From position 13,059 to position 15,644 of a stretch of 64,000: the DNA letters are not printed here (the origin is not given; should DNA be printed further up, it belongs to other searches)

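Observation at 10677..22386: Glycan locus with four tandem, divergent Wzy_C(O-antigen-ligase)-TPR fusion proteins downstream of GT4 and a WbaP-like initiator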

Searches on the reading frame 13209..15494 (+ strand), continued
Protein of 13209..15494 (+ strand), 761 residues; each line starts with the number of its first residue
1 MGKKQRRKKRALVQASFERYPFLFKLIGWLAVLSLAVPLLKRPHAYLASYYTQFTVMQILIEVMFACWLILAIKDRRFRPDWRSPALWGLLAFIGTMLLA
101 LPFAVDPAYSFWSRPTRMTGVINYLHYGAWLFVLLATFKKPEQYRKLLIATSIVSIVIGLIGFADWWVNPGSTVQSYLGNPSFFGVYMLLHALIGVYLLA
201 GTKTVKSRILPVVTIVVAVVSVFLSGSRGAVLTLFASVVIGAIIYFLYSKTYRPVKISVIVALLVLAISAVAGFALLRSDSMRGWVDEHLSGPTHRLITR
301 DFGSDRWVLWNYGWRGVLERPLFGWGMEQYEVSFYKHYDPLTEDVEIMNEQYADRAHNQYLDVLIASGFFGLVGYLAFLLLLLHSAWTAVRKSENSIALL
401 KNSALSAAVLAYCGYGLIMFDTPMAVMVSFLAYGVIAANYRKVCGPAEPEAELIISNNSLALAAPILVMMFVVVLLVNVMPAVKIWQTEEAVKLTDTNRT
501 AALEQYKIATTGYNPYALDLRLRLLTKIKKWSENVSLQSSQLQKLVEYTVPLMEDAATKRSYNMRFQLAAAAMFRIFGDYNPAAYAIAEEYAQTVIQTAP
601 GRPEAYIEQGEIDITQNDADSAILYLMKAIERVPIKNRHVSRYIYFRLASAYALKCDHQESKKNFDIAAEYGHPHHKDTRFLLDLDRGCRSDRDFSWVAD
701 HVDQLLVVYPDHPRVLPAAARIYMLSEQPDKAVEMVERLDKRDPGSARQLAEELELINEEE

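Call 29: find_homologous_proteins(query=A2, max_evalue=0.00001)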
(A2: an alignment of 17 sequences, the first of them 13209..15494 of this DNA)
Query A2 (17 sequences) (761 aa, profile of the alignment): 99 proteins with E <= 0.00001 among 8000 candidates.
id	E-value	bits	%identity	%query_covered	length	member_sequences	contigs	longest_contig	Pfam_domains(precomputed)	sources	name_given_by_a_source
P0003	0.0e+0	1029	44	99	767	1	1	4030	PF07719.24,PF04932.21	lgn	-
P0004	0.0e+0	1028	43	100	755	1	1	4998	PF14559.13,PF13424.13,PF07719.24,PF04932.21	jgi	-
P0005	0.0e+0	1018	41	100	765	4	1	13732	PF04932.21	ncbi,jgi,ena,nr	ncbi:O-antigen ligase family protein [Patescibacteria group bacterium]|nr:O-antigen ligase family pr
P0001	0.0e+0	1016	100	100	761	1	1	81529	PF14559.13,PF04932.21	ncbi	-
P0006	0.0e+0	1012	43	97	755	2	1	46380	PF04932.21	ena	-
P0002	0.0e+0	1011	54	99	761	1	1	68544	PF04932.21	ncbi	ncbi:MAG: O-antigen ligase family protein [Patescibacteria group bacterium]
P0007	2.3e-297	1007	41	99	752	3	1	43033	PF04932.21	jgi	jgi:O-antigen ligase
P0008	1.3e-262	892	30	96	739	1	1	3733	PF04932.21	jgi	-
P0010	7.8e-236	803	28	53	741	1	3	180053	PF13431.13,PF23914.2,PF13414.13,PF12569.15,PF13428.13,PF14559.13,PF00515.35,PF12895.14,PF13424.13,PF21033.5,PF13432.13,PF13181.13,PF14561.13,PF07719.24,PF04932.21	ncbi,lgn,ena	ncbi:MAG: O-antigen ligase family protein [Patescibacteria group bacterium]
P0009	4.1e-232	791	24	79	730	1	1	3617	PF13428.13,PF07719.24,PF04932.21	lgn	-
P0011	3.6e-215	735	29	45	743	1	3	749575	PF23914.2,PF13414.13,PF13428.13,PF14559.13,PF00515.35,PF12895.14,PF13424.13,PF21033.5,PF13432.13,PF13181.13,PF14561.13,PF07719.24,PF04932.21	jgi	jgi:O-antigen ligase/tetratricopeptide (TPR) repeat protein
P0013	6.6e-209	714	23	85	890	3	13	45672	PF14559.13,PF13428.13,PF13181.13,PF07719.24,PF04932.21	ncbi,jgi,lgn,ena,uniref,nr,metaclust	ncbi:MAG: hypothetical protein A3A27_01780 [Candidatus Wildermuthbacteria bacterium RIFCSPLOWO2_01_F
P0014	3.0e-186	640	26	48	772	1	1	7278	PF14559.13,PF13431.13,PF13432.13,PF07719.24,PF04932.21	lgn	-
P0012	3.2e-162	560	26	45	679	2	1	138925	PF04932.21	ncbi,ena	-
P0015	1.7e-81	293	24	58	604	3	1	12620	PF04932.21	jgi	-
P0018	7.4e-45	172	24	47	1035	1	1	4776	PF13431.13,PF13414.13,PF13428.13,PF14559.13,PF13371.13,PF00515.35,PF13424.13,PF21033.5,PF13432.13,PF13181.13,PF07719.24,PF04932.21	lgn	-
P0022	1.2e-36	145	25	21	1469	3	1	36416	PF13431.13,PF23914.2,PF13414.13,PF13176.13,PF12569.15,PF13428.13,PF14559.13,PF13371.13,PF00515.35,PF12895.14,PF13424.13,PF21033.5,PF13432.13,PF13181.13,PF07719.24,PF13174.13,PF04932.21,PF20308.5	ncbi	-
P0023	1.4e-36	145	22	41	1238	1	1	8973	PF13431.13,PF13414.13,PF13176.13,PF13428.13,PF13374.13,PF13371.13,PF00515.35,PF13424.13,PF21033.5,PF13432.13,PF13181.13,PF07719.24,PF04932.21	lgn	-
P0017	2.0e-36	144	24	56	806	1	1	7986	PF04932.21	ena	-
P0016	2.1e-32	131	23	27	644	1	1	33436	PF04932.21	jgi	-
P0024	2.3e-31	127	24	43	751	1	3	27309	PF14559.13,PF13431.13,PF13414.13,PF00515.35,PF13424.13,PF21033.5,PF13428.13,PF13181.13,PF07719.24,PF04932.21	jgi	jgi:putative inorganic carbon (hco3(-)) transporter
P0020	4.2e-28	117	24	49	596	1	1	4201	PF04932.21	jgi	jgi:O-antigen ligase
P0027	4.9e-27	113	21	48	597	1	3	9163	PF04932.21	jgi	jgi:putative inorganic carbon (HCO3(-)) transporter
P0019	1.1e-25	109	23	51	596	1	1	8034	PF04932.21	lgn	-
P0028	1.4e-25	108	29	10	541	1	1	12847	PF04932.21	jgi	jgi:O-antigen ligase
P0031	9.7e-20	89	29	17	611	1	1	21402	PF14559.13,PF23914.2,PF13428.13,PF07719.24,PF04932.21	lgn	-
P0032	1.7e-19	88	26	33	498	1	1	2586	PF04932.21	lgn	-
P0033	2.5e-18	84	25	30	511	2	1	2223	PF04932.21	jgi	-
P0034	1.1e-17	82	25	30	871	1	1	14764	PF14559.13,PF13431.13,PF13414.13,PF00515.35,PF13432.13,PF13428.13,PF16841.12,PF07719.24,PF04932.21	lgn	-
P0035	1.4e-16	79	23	41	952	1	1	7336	PF09976.16,PF23914.2,PF13414.13,PF13176.13,PF13428.13,PF14559.13,PF00515.35,PF13424.13,PF13432.13,PF13181.13,PF07719.24,PF04932.21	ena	-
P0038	8.9e-16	76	23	16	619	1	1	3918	PF04932.21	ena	-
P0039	1.0e-15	76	-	-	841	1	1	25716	PF04932.21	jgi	jgi:hypothetical protein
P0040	4.5e-15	74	32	16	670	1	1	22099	PF14559.13,PF13424.13,PF13181.13,PF04932.21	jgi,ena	-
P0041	5.1e-15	73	21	26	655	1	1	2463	PF14559.13,PF13431.13,PF13414.13,PF04932.21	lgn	-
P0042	5.7e-15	73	21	42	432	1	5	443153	PF04932.21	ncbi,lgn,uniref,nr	ncbi:O-antigen ligase family protein [Nocardioides sp. URHA0020]|uniref:O-antigen ligase family prot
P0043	8.8e-15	73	22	52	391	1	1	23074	PF04932.21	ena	-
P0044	9.5e-15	72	26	38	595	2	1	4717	PF04932.21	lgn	-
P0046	5.3e-12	63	27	21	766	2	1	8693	PF13432.13,PF13428.13,PF07719.24,PF04932.21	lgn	-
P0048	3.6e-11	61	-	-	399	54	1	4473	PF04932.21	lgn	-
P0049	3.9e-11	61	25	28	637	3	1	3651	PF04932.21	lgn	-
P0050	6.3e-11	60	28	27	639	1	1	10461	PF14559.13,PF13428.13,PF04932.21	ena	-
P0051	9.5e-11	59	26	24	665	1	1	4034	PF04932.21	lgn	-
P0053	2.2e-10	58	24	28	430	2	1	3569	PF04932.21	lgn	-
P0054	2.3e-10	58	-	-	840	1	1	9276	PF14559.13,PF13431.13,PF13414.13,PF00515.35,PF13424.13,PF13432.13,PF13428.13,PF13181.13,PF07719.24,PF04932.21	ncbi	-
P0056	3.8e-10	57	27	20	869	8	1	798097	PF04932.21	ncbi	ncbi:O-antigen ligase family protein [Leptolyngbya subtilissima]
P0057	5.6e-10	57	32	11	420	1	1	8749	PF04932.21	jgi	-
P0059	9.6e-10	56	25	19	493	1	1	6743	PF04932.21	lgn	-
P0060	1.1e-9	56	28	16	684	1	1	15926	PF04932.21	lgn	-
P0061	1.1e-9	56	28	21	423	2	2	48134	PF04932.21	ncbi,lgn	-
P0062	1.2e-9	56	25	22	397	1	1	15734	PF04932.21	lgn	-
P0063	1.6e-9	55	32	11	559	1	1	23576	PF14559.13,PF04932.21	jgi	jgi:hypothetical protein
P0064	9.2e-9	53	25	30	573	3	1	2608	PF04932.21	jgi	jgi:O-antigen ligase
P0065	1.4e-8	52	33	13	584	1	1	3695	PF14559.13,PF13432.13,PF04932.21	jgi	-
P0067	3.3e-8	51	26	14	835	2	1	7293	PF04932.21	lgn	-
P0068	3.6e-8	51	-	-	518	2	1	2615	PF04932.21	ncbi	-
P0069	3.9e-8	51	-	-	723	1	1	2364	PF06552.19,PF04932.21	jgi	jgi:hypothetical protein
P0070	4.5e-8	50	26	20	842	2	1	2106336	PF04932.21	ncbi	-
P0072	8.7e-8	49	25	30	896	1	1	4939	PF04932.21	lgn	-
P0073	9.5e-8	49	24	22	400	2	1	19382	PF04932.21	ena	-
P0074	1.9e-7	48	32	11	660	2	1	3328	PF00515.35,PF04932.21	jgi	-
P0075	2.0e-7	48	-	-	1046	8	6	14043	PF01554.24,PF13440.12,PF03023.20,PF04932.21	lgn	-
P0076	2.3e-7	48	27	25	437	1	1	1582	PF04932.21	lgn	-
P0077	2.8e-7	48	32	12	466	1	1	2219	PF04932.21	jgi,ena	-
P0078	3.6e-7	47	26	28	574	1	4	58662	PF14559.13,PF13432.13,PF07719.24,PF04932.21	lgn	-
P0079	3.7e-7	47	26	10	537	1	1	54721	PF04932.21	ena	-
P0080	4.2e-7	47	-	-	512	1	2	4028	PF04932.21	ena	-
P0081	4.5e-7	47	-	-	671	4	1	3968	PF04932.21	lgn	-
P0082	5.4e-7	47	26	10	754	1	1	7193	PF04932.21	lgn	-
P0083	7.1e-7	46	31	12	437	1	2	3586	PF04932.21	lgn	-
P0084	9.2e-7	46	23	9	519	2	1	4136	PF04932.21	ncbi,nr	ncbi:MAG TPA: O-antigen ligase family protein, partial [Ktedonobacterales bacterium]|nr:O-antigen li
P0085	9.8e-7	46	24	34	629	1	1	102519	PF04932.21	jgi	-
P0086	1.2e-6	46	24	31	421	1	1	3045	PF04932.21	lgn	-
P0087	1.2e-6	46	26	8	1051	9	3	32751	PF01554.24,PF13440.12,PF03023.20,PF04932.21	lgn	-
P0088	2.0e-6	45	23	28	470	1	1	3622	PF04932.21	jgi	jgi:O-antigen ligase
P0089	2.0e-6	45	21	14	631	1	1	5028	PF04932.21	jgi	-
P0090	2.0e-6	45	31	7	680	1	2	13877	PF14559.13,PF04932.21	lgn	-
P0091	2.6e-6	45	22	12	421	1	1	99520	PF04932.21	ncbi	-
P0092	3.3e-6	44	25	12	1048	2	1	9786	PF01554.24,PF13440.12,PF03023.20,PF04932.21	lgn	-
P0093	4.4e-6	44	29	8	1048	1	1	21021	PF01554.24,PF13440.12,PF03023.20,PF04932.21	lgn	-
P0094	5.0e-6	44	23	25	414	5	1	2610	PF04932.21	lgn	-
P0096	6.9e-6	43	29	10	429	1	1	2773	PF04932.21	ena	-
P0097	7.0e-6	43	29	7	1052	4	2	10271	PF01554.24,PF13440.12,PF03023.20,PF04932.21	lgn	-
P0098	7.5e-6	43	29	8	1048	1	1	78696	PF01554.24,PF13440.12,PF03023.20,PF04932.21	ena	-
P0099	7.9e-6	43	-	-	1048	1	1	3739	PF01554.24,PF13440.12,PF03023.20,PF04932.21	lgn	-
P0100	9.8e-6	43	28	8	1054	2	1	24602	PF01554.24,PF13440.12,PF03023.20,PF04932.21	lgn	-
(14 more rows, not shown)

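Call 71: find_encoding_contigs(protein=P0010, flank=10000, max_places=1)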
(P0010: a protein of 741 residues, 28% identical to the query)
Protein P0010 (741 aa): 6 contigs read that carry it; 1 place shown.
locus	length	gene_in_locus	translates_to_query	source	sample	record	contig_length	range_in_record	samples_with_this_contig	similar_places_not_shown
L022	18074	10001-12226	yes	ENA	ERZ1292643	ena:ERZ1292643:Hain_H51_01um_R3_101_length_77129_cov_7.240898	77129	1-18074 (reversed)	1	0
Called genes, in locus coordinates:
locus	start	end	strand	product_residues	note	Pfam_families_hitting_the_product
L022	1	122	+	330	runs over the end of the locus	-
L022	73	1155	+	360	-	PF00676:E1_dh, PF13292:DXP_synthase_N (weak)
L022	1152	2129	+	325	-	PF02779:Transket_pyr, PF02780:Transketolase_C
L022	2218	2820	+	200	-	PF13580:SIS_2, PF01380:SIS (weak)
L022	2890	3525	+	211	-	PF00300:His_Phos_1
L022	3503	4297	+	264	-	PF00535:Glycos_transf_2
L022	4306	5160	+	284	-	-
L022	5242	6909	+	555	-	PF02310:B12-binding, PF04055:Radical_SAM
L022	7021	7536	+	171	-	PF06414:Zeta_toxin (weak), PF13207:AAA_17 (faint), PF13671:AAA_33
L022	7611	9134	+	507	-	PF01467:CTP_transf_like, PF00294:PfkB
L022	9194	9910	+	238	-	-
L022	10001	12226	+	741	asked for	PF13431:TPR_17 (faint), PF04932:Wzy_C, PF13432:TPR_16 (faint), PF23914:TPR_CcmH_CycH (weak), PF12569:NatA_aux_su (faint), PF07719:TPR_2 (faint), PF13181:TPR_8 (faint), PF13424:TPR_12 (faint), +7 more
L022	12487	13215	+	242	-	-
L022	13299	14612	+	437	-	-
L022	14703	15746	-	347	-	-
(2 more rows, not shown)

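Call 72: find_encoding_contigs(protein=P0013, flank=10000, max_places=1)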
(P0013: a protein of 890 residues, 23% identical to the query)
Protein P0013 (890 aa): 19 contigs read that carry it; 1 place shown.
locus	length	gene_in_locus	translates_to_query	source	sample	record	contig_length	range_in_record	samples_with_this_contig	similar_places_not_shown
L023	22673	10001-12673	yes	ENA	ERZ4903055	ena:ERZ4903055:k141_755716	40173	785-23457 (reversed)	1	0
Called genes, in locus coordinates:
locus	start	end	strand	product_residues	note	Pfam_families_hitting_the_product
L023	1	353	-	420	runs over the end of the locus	-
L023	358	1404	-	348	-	PF03102:NeuB, PF08666:SAF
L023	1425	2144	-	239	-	PF02348:CTP_transf_3, PF12804:NTP_transf_3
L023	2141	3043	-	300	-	PF00248:Aldo_ket_red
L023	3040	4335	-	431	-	PF00202:Aminotran_3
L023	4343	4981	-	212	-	PF01507:PAPS_reduct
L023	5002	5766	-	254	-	PF05711:TylF, PF13578:Methyltransf_24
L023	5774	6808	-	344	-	PF01041:DegT_DnrJ_EryC1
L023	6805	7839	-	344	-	PF13480:Acetyltransf_6 (weak)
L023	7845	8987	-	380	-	PF01041:DegT_DnrJ_EryC1, PF00155:Aminotran_1_2, PF01212:Beta_elim_lyase (faint), PF00266:Aminotran_5 (weak), PF01053:Cys_Met_Meta_PP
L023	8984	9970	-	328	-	PF01073:3Beta_HSD, PF01370:Epimerase, PF02719:Polysacc_synt_2, PF04321:RmlD_sub_bind (weak), PF05368:NmrA, PF07993:NAD_binding_4 (faint), PF16363:GDP_Man_Dehyd, PF13460:NAD_binding_10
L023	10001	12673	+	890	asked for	PF04932:Wzy_C, PF13428:TPR_14 (faint), PF14559:TPR_19 (faint), PF07719:TPR_2 (faint), PF13181:TPR_8 (faint)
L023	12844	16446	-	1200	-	-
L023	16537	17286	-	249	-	-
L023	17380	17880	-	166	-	PF04542:Sigma70_r2, PF08281:Sigma70_r4_2, PF04545:Sigma70_r4 (weak)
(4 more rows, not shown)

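Call 73: find_encoding_contigs(protein=P0008, flank=10000, max_places=2)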
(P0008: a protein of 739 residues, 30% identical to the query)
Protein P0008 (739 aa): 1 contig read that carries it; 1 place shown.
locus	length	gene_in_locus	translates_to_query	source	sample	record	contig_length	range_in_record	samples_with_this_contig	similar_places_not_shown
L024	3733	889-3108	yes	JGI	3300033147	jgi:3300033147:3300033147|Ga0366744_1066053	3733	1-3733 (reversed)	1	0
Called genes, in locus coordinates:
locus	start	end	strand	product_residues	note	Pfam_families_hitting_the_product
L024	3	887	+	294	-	?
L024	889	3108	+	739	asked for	PF04932:Wzy_C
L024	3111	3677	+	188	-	PF07690:MFS_1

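Call 75: search_protein_representatives(alignment_id=A2)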
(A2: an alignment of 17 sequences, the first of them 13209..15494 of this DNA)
Query: 17 sequences, 758 profile positions. Proteins with E-value up to 0.001 (for the whole library): 397166; up to 1e-10: 98039; up to 1e-30: 9725. The best 150 are listed.
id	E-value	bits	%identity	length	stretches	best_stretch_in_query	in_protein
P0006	0.0e+00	1012.4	-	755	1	1-754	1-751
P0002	0.0e+00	1011.1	-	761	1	1-755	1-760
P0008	4.3e-263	891.9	-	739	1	12-756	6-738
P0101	5.3e-261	885.0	-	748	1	1-726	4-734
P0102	3.7e-211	720.2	-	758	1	1-752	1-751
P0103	1.3e-199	682.1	-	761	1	1-753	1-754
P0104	1.8e-191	655.1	-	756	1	12-754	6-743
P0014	9.6e-187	639.5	-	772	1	9-757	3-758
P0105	5.5e-180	617.1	-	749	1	16-756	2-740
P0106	1.1e-176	606.2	-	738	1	16-757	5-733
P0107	3.3e-176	604.7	-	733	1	17-757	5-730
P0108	4.6e-176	604.2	-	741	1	17-757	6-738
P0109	4.1e-175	601.0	-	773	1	15-757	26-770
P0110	4.8e-175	600.8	-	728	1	16-757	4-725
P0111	7.5e-175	600.1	-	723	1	16-757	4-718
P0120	3.4e-171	588.1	-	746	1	16-757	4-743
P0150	2.5e-166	572.0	-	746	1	14-757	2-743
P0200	1.3e-159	549.8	-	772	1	17-757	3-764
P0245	9.1e-156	537.0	-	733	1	16-757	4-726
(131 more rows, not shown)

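Call 76: list_cluster_members(proteins=[P0101, P0102, P0103, P0104, P0105, P0110, P0120, P0150, P0200, P0245])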
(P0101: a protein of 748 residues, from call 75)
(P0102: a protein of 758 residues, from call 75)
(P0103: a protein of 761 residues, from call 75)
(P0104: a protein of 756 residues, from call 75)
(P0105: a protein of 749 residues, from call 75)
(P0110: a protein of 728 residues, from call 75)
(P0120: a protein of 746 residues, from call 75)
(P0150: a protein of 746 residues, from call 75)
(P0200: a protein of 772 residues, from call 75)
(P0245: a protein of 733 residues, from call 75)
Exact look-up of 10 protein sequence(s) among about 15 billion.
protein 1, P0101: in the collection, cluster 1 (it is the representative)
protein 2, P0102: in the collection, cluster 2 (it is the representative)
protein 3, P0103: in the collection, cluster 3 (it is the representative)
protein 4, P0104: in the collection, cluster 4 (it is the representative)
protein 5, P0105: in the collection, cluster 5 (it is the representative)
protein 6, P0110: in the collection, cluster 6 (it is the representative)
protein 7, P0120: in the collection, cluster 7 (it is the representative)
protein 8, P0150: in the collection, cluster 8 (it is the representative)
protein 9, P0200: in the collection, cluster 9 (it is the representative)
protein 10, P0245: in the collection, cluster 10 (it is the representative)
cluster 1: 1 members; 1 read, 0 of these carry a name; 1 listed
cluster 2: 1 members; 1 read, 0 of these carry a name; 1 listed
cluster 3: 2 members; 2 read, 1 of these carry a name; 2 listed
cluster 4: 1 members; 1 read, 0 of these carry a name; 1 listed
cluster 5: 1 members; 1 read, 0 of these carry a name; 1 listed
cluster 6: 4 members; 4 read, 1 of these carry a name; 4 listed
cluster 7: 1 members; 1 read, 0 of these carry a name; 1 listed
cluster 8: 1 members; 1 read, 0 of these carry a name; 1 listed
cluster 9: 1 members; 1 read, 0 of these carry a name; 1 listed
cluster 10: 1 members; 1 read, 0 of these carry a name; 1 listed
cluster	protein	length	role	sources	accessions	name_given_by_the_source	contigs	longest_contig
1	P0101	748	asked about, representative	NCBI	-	-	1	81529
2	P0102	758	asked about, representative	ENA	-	-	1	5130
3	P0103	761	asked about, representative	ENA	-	-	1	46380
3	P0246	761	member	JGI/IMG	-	O-antigen ligase/tetratricopeptide (TPR) repeat protein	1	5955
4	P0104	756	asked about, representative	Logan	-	-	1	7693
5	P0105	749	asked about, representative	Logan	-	-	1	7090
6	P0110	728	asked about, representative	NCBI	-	-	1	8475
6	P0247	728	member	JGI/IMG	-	O-antigen ligase/tetratricopeptide (TPR) repeat protein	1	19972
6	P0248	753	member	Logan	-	-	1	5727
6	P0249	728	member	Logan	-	-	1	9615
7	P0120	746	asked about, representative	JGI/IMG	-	-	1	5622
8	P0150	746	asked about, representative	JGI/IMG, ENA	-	-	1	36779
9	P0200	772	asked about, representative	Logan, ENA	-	-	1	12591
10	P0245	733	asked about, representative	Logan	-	-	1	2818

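Call 93: find_encoding_contigs(protein=P0104, flank=8000, max_places=1)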
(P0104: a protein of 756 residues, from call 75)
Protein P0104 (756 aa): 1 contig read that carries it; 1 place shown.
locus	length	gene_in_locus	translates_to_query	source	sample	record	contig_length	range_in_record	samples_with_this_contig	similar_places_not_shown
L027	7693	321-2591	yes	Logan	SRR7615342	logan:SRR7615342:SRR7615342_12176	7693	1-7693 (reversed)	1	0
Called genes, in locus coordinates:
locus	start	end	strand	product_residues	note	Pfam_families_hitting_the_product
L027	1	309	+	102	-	?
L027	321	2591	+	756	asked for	PF04932:Wzy_C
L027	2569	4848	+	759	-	PF04932:Wzy_C, PF14559:TPR_19 (faint)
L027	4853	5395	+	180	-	-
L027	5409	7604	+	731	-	PF00884:Sulfatase, PF18884:TSP3_bac (faint)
